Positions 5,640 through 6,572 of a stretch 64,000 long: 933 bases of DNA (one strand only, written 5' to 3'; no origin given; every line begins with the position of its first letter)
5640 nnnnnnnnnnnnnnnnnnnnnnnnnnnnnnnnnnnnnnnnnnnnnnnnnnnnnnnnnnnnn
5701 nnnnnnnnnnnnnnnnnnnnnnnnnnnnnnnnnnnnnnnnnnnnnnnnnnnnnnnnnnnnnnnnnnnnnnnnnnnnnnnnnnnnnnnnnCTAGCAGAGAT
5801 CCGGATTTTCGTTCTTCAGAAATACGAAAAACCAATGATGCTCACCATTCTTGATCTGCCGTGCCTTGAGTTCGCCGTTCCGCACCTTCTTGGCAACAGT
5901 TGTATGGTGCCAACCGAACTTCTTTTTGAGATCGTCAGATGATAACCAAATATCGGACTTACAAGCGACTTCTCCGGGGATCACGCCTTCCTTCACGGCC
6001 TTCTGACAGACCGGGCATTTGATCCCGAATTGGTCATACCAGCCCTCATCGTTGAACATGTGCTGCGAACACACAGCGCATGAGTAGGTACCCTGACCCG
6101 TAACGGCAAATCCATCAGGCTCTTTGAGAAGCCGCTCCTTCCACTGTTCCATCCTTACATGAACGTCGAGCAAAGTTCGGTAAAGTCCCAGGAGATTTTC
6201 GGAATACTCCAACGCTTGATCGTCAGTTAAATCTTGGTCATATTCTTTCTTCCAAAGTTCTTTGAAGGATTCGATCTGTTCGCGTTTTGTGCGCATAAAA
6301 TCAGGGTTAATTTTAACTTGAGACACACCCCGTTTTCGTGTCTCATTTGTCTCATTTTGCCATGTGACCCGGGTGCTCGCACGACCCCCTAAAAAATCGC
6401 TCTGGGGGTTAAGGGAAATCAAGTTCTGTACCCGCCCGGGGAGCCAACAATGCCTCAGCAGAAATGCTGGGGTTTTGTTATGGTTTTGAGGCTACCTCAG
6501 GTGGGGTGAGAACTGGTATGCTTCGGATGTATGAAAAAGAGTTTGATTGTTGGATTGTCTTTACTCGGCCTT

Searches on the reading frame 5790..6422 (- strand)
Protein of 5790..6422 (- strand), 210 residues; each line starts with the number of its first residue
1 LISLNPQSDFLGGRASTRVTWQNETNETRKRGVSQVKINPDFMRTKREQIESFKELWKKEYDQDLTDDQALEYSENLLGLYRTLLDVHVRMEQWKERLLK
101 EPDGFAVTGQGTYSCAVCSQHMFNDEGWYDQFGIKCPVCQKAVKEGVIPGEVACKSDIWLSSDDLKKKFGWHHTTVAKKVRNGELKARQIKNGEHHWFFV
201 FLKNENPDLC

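Call 3: search_protein_families(library=pfam, proteins=[window:5790-6422:-], max_evalue=0.01)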
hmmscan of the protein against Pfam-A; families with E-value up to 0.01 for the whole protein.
window:5790-6422:- (210 aa): 0 families

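Call 4: search_protein_families(library=padloc, proteins=[window:5790-6422:-], max_evalue=0.01)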
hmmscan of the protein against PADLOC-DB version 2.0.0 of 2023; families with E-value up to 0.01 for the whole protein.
window:5790-6422:- (210 aa): 0 families

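Call 53: search_protein_families(library=phrogs, proteins=[window:5790-6422:-], max_evalue=0.001)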
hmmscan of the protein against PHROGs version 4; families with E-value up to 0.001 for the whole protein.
window:5790-6422:- (210 aa): 0 families
